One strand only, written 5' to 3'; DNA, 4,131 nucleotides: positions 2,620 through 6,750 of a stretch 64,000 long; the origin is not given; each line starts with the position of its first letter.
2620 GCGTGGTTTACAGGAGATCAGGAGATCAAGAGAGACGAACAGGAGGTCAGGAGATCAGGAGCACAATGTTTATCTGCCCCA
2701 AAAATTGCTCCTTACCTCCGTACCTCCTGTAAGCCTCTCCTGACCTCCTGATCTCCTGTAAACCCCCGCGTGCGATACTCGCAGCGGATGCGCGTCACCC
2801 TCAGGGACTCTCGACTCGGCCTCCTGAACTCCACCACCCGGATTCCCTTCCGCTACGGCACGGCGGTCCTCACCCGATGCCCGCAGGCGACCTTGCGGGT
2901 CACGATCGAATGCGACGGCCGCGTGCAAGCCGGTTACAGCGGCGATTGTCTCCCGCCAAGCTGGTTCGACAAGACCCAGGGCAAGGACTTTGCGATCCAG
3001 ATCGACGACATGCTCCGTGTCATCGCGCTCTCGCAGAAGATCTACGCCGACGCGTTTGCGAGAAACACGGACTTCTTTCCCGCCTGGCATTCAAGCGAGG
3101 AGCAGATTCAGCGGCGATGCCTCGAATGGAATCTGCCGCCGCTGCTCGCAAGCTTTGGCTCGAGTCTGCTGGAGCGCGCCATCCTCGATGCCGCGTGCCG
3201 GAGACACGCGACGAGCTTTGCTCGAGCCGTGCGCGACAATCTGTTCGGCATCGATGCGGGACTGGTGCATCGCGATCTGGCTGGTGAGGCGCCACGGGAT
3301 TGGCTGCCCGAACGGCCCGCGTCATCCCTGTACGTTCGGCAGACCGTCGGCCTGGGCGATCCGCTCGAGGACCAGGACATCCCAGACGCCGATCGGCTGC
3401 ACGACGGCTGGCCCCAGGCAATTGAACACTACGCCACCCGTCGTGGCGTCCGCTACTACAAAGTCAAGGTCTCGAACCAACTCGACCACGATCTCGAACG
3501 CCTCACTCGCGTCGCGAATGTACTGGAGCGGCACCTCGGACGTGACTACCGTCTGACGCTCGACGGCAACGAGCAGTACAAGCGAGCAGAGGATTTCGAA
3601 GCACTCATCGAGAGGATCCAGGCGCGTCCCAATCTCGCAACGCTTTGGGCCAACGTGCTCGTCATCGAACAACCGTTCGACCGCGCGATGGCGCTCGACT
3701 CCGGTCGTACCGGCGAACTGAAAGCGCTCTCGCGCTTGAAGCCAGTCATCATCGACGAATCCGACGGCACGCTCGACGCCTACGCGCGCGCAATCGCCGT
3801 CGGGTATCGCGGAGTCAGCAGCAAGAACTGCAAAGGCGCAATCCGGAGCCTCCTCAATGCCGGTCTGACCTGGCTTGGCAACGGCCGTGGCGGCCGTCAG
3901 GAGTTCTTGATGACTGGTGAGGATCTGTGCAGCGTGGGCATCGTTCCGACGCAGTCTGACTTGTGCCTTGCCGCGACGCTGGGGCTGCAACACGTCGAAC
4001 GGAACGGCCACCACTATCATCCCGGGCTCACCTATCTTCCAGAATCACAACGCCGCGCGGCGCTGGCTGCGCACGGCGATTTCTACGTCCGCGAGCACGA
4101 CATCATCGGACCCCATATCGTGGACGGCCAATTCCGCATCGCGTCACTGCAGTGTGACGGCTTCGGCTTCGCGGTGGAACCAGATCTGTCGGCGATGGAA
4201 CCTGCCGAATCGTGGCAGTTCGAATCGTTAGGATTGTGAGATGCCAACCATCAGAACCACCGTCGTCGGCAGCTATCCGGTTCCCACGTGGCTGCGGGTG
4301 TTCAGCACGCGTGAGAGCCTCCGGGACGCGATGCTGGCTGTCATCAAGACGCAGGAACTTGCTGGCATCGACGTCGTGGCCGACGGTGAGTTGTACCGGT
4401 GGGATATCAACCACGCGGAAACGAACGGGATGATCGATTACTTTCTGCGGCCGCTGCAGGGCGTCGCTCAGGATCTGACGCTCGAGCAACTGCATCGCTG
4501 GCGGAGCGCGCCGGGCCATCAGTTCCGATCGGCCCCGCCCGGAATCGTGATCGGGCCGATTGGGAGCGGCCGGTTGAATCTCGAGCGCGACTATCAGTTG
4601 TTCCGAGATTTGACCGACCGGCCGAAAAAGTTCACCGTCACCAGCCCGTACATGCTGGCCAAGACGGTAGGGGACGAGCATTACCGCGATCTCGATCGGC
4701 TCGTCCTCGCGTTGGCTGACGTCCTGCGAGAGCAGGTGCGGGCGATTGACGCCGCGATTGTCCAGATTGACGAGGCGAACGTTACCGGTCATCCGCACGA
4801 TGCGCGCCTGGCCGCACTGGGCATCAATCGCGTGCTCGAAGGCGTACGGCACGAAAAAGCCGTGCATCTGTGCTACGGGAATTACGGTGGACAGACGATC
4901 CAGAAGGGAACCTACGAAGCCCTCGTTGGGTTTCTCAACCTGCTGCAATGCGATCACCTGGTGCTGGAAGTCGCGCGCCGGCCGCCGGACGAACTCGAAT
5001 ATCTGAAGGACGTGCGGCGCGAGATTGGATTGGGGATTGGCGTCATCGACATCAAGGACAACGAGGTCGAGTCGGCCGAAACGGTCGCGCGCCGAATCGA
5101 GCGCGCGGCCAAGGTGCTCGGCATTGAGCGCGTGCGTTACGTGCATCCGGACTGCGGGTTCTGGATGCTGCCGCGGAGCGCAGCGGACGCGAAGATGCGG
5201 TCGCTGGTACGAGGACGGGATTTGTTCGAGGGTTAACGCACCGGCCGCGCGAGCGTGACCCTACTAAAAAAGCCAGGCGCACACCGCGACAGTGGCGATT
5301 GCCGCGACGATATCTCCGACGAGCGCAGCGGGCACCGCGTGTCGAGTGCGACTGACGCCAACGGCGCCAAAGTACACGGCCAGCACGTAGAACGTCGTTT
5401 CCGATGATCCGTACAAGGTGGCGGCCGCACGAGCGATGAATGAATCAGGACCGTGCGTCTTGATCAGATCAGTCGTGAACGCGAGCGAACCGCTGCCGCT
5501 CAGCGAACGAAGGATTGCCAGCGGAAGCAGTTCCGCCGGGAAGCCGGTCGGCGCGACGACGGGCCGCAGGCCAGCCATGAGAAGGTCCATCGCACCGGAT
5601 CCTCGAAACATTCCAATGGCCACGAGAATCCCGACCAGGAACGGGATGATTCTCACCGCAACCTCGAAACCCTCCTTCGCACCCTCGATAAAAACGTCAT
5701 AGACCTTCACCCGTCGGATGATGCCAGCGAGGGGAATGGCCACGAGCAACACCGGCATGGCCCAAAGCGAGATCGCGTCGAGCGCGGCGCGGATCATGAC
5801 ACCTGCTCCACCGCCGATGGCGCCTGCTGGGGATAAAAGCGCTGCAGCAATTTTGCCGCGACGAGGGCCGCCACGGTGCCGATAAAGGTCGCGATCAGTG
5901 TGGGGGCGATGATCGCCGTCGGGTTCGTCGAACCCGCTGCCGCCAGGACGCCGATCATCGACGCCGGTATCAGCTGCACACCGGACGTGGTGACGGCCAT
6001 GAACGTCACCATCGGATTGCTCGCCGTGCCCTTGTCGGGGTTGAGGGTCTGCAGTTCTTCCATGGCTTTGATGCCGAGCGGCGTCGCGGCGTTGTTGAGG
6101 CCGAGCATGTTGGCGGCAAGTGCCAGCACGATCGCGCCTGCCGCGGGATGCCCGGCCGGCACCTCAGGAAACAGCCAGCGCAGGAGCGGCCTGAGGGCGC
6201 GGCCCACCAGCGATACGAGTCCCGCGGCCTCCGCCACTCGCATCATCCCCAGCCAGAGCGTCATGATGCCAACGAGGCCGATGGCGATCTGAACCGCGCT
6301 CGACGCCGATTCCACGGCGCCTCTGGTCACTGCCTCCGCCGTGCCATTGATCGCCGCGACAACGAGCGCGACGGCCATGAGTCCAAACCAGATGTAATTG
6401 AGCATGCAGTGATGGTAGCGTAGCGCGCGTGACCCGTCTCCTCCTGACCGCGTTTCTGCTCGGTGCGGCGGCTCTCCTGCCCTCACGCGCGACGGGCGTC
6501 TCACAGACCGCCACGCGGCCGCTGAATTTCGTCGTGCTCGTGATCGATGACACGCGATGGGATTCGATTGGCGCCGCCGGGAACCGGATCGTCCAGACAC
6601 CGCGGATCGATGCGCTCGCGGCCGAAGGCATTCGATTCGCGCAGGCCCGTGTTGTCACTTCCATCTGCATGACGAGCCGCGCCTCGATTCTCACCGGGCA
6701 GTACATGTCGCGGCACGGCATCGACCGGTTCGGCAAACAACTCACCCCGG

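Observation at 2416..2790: Two tandem MITE-like palindromic elements inserted directly in front of the enolase-superfamily/MetE-like operon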

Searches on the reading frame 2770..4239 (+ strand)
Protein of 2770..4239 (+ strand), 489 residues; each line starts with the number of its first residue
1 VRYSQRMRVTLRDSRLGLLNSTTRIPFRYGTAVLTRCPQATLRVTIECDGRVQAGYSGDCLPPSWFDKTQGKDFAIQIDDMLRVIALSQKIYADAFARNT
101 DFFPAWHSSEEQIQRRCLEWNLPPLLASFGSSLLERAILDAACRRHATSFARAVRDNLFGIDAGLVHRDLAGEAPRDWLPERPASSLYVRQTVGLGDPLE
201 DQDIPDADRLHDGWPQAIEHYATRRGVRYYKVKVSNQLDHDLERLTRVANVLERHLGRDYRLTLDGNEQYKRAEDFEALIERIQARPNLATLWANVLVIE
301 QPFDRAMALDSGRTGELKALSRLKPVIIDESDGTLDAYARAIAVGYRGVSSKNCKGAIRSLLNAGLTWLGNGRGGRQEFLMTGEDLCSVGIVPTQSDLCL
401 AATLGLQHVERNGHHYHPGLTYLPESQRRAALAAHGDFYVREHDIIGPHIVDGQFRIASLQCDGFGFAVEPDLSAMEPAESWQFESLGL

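Call 8: search_protein_families(library=pfam, proteins=[window:2770-4239:+], max_evalue=0.01)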
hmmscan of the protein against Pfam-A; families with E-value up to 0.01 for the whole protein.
window:2770-4239:+ (489 aa): 1 family
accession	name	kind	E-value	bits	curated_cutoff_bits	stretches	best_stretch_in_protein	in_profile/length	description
PF13378.12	MR_MLE_C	-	4.2e-05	23.8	29.4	1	219-345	7-118/219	Enolase C-terminal domain-like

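Call 21: find_homologous_proteins(query=window:2770-4239:+, max_evalue=1e-20)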
Query window:2770-4239:+ (489 aa): 4656 proteins with E <= 1e-20 among 8000 candidates; the best 120 are listed.
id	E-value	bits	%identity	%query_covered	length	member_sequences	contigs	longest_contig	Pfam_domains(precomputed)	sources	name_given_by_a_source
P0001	0.0e+0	1072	96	99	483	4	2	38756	-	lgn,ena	-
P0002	0.0e+0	1013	89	99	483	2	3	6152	PF13378.13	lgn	-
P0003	4.6e-280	947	83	99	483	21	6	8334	-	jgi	jgi:hypothetical protein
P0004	1.1e-278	943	83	99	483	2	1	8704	-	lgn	-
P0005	6.0e-277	937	83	99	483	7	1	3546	-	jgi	jgi:hypothetical protein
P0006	5.7e-276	934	83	99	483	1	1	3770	PF13378.13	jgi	jgi:hypothetical protein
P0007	8.7e-273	923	82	99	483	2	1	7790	-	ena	-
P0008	3.0e-267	905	81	99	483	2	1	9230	-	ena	-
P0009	5.1e-267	904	81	99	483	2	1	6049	-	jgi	jgi:hypothetical protein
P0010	1.6e-264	896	80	99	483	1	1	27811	PF13378.13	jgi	jgi:hypothetical protein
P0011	1.3e-263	893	81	99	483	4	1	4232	-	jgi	jgi:hypothetical protein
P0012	1.4e-254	863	77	99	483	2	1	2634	PF13378.13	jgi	jgi:hypothetical protein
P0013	2.1e-253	859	76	99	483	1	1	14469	PF13378.13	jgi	jgi:hypothetical protein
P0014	2.6e-252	856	76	99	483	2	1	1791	PF13378.13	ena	-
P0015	2.9e-252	856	76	99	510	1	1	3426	PF13378.13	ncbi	-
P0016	3.5e-252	855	77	99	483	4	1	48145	PF13378.13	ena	-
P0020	6.2e-250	848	75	99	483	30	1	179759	PF13378.13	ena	-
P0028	3.0e-246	836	75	99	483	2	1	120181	-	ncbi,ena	-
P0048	2.9e-233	793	70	99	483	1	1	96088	-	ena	-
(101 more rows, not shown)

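Call 22: find_encoding_contigs(protein=P0001, flank=5000, max_places=4)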
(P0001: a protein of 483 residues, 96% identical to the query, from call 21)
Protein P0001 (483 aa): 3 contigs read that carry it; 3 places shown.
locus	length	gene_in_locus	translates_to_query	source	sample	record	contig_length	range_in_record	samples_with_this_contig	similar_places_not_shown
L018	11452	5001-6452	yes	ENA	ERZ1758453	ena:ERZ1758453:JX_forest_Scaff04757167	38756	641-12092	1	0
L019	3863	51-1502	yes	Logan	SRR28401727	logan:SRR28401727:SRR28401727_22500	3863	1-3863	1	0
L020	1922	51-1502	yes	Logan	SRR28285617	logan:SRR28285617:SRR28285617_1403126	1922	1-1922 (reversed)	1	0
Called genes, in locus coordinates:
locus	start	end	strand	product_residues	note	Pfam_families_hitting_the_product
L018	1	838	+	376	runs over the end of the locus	PF00089:Trypsin, PF00595:PDZ (faint), PF13365:Trypsin_2, PF13180:PDZ_2, PF17820:PDZ_6 (faint)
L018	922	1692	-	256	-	PF13620:CarboxypepD_reg, PF07883:Cupin_2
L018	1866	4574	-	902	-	PF20601:DUF6797, PF23500:DUF7133 (weak), PF00034:Cytochrom_C (faint)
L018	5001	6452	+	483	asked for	-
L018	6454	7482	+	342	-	PF01717:Meth_synt_2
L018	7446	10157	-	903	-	PF23500:DUF7133, PF13646:HEAT_2 (faint), PF00034:Cytochrom_C (weak), PF13442:Cytochrome_CBB3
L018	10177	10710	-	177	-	PF07670:Gate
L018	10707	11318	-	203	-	PF07670:Gate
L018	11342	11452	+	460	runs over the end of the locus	PF00884:Sulfatase, PF01663:Phosphodiest, PF16347:SGSH_C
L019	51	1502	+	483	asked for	-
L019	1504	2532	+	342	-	PF01717:Meth_synt_2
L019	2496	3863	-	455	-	?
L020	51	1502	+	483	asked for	-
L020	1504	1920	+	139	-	?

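Call 23: find_encoding_contigs(protein=P0002, flank=5000, max_places=4)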
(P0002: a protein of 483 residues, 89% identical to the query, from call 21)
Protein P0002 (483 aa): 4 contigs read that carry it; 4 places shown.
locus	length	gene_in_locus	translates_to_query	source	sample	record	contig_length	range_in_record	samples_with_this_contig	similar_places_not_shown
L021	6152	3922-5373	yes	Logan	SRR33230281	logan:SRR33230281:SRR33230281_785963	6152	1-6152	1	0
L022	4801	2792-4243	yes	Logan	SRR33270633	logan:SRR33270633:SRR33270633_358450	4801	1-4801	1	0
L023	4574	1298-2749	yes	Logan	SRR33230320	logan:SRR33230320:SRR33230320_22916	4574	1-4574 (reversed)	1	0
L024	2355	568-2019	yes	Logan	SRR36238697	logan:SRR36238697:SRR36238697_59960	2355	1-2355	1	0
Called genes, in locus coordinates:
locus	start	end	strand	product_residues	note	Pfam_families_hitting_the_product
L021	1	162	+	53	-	?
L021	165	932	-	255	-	PF13620:CarboxypepD_reg, PF13715:CarbopepD_reg_2 (weak), PF07883:Cupin_2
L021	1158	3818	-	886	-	PF20601:DUF6797, PF23500:DUF7133 (weak)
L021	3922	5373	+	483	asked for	PF13378:MR_MLE_C (weak)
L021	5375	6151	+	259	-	?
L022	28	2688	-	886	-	PF20601:DUF6797, PF23500:DUF7133 (weak)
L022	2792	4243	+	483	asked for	PF13378:MR_MLE_C (weak)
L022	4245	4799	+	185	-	?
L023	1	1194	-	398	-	?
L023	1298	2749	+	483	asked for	PF13378:MR_MLE_C (weak)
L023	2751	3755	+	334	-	PF01717:Meth_synt_2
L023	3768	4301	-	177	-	PF07670:Gate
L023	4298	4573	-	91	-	?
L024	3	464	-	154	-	?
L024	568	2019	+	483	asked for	PF13378:MR_MLE_C (weak)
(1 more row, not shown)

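Call 24: find_encoding_contigs(protein=P0003, flank=5000, max_places=4)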
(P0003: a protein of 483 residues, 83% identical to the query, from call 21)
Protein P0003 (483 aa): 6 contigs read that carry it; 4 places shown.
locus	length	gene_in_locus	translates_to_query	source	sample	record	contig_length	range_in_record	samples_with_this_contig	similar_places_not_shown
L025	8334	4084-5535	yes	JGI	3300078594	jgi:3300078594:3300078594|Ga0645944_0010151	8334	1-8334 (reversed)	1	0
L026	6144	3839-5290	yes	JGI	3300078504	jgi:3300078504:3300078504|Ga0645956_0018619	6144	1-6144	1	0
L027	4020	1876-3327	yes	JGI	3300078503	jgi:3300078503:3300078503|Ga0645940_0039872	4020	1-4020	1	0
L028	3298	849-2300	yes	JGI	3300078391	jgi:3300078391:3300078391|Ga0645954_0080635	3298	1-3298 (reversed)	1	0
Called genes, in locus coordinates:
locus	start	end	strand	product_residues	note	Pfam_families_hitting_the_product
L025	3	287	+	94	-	?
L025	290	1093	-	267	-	-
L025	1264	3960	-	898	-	PF20601:DUF6797, PF23500:DUF7133 (weak)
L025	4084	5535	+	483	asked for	-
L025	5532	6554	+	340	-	PF01717:Meth_synt_2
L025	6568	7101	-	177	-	PF07670:Gate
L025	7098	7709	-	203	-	PF07670:Gate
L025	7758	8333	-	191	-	?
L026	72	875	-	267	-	-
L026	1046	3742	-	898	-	PF20601:DUF6797, PF23500:DUF7133 (weak)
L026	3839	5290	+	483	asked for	-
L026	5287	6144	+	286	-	?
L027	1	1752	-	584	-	?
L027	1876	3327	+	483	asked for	-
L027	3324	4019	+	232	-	?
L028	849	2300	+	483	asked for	-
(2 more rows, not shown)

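Call 25: find_encoding_contigs(protein=P0010, flank=5000, max_places=3)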
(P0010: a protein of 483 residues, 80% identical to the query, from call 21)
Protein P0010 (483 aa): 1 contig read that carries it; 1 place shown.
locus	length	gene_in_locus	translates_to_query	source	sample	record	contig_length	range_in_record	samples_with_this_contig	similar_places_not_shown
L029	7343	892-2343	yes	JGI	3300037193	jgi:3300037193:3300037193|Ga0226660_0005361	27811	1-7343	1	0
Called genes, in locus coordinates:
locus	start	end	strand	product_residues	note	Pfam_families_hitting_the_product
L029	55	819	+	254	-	-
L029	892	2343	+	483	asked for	PF13378:MR_MLE_C (weak)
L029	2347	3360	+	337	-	PF01717:Meth_synt_2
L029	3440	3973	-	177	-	PF07670:Gate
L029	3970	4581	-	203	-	PF07670:Gate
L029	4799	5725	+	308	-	PF01476:LysM, PF03734:YkuD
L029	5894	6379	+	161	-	PF00582:Usp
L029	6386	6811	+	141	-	PF03625:DUF302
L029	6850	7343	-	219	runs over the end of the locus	PF00156:Pribosyltran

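Call 39: find_encoding_contigs(protein=P0016, flank=10000, max_places=2)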
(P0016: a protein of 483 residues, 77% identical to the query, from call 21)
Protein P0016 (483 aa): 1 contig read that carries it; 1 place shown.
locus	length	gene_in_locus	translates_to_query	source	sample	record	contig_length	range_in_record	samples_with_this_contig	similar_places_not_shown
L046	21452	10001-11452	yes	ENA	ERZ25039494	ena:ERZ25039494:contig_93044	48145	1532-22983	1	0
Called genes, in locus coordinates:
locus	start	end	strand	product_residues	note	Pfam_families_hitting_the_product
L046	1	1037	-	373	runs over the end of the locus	PF02463:SMC_N (weak)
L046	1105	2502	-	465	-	PF02463:SMC_N (weak), PF13476:AAA_23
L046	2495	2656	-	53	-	-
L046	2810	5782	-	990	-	PF01590:GAF, PF13185:GAF_2 (weak), PF13492:GAF_3 (weak), PF00069:Pkinase, PF07714:PK_Tyr_Ser-Thr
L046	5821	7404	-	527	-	PF01408:GFO_IDH_MocA, PF22725:GFO_IDH_MocA_C3 (faint), PF19051:GFO_IDH_MocA_C2 (weak)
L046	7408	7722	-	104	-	-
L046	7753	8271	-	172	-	PF04972:BON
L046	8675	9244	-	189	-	PF00226:DnaJ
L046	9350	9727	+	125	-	PF00903:Glyoxalase, PF22677:Ble-like_N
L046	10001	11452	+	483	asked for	PF13378:MR_MLE_C (weak)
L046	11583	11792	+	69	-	-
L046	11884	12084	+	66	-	-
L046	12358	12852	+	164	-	PF01717:Meth_synt_2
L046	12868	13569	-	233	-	PF07676:PD40 (faint)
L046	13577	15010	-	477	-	PF00486:Trans_reg_C, PF07676:PD40 (faint), PF26549:Tricorn_N (weak)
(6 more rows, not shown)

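Call 40: find_encoding_contigs(protein=P0020, flank=10000, max_places=2)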
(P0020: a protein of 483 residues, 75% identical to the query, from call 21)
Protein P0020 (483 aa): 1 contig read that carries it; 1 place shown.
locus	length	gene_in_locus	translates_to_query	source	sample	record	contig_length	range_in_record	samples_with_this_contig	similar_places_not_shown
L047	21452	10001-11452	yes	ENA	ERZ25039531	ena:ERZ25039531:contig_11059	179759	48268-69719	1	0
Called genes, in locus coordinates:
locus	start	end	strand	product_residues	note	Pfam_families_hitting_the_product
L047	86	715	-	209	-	-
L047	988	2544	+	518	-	-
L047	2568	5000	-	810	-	PF12704:MacB_PCD, PF02687:FtsX, PF12704:MacB_PCD, PF02687:FtsX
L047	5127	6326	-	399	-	PF01244:Peptidase_M19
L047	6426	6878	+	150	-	PF09537:DUF2383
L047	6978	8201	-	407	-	-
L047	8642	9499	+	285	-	PF00291:PALP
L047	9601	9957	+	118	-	PF26421:Avidin_like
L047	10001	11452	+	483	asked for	PF13378:MR_MLE_C (weak)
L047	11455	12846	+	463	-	PF00884:Sulfatase, PF01663:Phosphodiest (faint), PF16347:SGSH_C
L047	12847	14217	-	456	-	PF00884:Sulfatase, PF16347:SGSH_C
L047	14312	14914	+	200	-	PF12867:DinB_2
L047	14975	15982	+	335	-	PF01717:Meth_synt_2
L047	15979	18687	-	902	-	PF23500:DUF7133, PF13646:HEAT_2 (weak), PF13442:Cytochrome_CBB3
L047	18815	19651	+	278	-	PF02401:LYTB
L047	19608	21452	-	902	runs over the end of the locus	PF00069:Pkinase, PF03109:ABC1 (faint), PF07714:PK_Tyr_Ser-Thr, PF07676:PD40 (faint), PF26550:Tricorn_2nd (faint), PF26549:Tricorn_N (weak)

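Call 41: find_encoding_contigs(protein=P0028, flank=10000, max_places=2)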
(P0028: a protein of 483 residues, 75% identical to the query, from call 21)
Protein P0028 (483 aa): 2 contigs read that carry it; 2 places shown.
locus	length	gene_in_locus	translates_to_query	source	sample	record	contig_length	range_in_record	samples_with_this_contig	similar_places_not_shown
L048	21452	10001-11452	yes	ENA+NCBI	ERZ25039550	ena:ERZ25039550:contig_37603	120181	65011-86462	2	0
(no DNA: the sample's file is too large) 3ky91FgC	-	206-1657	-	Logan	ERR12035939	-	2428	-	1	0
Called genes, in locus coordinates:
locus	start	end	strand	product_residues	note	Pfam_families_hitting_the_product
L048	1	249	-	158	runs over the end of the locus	PF00246:Peptidase_M14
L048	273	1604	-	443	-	PF01306:LacY_symp, PF03825:Nuc_H_symport, PF07690:MFS_1, PF12832:MFS_1_like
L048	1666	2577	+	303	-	PF00583:Acetyltransf_1, PF13508:Acetyltransf_7 (faint)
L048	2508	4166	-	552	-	PF01408:GFO_IDH_MocA, PF22725:GFO_IDH_MocA_C3 (faint), PF19051:GFO_IDH_MocA_C2 (weak)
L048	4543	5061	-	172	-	PF04972:BON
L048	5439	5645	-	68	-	PF14255:Zn_ribbon_21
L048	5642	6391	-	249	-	-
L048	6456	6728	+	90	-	PF22677:Ble-like_N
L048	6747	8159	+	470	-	PF00884:Sulfatase, PF01663:Phosphodiest, PF16347:SGSH_C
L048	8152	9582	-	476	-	PF00884:Sulfatase, PF01663:Phosphodiest (weak), PF16347:SGSH_C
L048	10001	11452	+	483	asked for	-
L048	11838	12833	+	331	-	PF01717:Meth_synt_2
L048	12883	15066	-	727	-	-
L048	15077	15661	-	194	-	PF23500:DUF7133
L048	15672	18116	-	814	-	PF12704:MacB_PCD, PF02687:FtsX, PF12704:MacB_PCD, PF02687:FtsX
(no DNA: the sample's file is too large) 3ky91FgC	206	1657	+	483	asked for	-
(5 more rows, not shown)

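Call 42: find_encoding_contigs(protein=P0048, flank=10000, max_places=2)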
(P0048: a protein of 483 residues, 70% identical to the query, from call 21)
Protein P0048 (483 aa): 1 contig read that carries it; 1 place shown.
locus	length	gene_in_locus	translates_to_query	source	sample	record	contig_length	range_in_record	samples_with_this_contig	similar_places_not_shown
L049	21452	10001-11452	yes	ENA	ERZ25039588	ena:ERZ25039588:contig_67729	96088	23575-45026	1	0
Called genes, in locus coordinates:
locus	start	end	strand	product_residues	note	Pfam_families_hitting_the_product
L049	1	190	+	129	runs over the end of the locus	-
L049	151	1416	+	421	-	PF12708:Pect-lyase_RHGA_epim (faint), PF13229:Beta_helix, PF05048:NosD (weak), PF13229:Beta_helix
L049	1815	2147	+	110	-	-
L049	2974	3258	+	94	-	-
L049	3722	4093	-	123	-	-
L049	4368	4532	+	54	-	-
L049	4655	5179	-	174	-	-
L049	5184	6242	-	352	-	-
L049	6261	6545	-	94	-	-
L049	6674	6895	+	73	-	-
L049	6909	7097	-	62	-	-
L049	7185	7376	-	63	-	-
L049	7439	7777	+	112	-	-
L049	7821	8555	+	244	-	PF07470:Glyco_hydro_88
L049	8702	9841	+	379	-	PF04551:GcpE, PF26540:GcpE_C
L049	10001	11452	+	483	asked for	-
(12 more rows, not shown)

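Call 47: search_protein_families(library=pfam, proteins=[L047:6978-8201:-, L047:8642-9499:+], max_evalue=0.001)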
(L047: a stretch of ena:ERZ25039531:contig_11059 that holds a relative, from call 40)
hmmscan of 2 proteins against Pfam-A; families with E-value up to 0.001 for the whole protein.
L047:6978-8201:- (407 aa): 0 families

L047:8642-9499:+ (285 aa): 1 family
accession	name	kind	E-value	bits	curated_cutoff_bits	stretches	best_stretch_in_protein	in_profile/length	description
PF00291.31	PALP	-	5.7e-62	210.1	35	1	13-277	22-295/295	Pyridoxal-phosphate dependent enzyme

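Call 65: find_encoding_contigs(protein=window:2788-4239:+, flank=3000, max_places=10)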
Protein window:2788-4239:+ (483 aa): no gene with exactly this product is on record in the collection.

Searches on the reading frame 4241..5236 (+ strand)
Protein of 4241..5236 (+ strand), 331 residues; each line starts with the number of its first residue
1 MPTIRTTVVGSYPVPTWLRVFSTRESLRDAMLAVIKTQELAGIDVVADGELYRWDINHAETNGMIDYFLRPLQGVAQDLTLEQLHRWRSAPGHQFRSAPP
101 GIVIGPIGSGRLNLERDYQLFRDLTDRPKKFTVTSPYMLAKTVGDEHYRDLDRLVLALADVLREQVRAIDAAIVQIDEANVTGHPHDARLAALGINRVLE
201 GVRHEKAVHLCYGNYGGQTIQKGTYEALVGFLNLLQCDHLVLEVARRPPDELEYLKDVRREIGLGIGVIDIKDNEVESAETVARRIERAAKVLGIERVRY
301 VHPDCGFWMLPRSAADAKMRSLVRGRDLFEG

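Call 8: search_protein_families(library=pfam, proteins=[window:4241-5236:+], max_evalue=0.01)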
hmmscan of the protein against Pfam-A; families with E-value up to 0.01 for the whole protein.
window:4241-5236:+ (331 aa): 1 family
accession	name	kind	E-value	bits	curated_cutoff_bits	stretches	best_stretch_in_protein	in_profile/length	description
PF01717.24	Meth_synt_2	-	2.2e-24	86.8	21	1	6-323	3-319/324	Cobalamin-independent synthase, Catalytic domain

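Call 17: find_encoding_contigs(protein=window:4241-5236:+, flank=6000, max_places=6)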
Protein window:4241-5236:+ (331 aa): 1 contig read that carries it; 1 place shown.
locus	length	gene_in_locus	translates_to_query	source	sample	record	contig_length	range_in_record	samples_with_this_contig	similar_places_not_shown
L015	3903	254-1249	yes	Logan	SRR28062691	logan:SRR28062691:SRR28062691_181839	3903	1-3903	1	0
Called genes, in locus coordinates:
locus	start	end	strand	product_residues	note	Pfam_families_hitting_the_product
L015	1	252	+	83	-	?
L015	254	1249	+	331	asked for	PF01717:Meth_synt_2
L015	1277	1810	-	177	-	PF07670:Gate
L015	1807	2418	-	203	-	PF07670:Gate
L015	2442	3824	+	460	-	PF00884:Sulfatase, PF01663:Phosphodiest (weak), PF16347:SGSH_C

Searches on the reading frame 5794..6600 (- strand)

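Call 8: search_protein_families(library=pfam, proteins=[window:5794-6600:-], max_evalue=0.01)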
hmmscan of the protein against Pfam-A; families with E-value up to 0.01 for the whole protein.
window:5794-6600:- (268 aa): 1 family
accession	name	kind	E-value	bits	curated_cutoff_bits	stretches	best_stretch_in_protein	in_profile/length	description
PF07670.19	Gate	-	8.1e-10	39.5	29.6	1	107-215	2-97/104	Nucleoside recognition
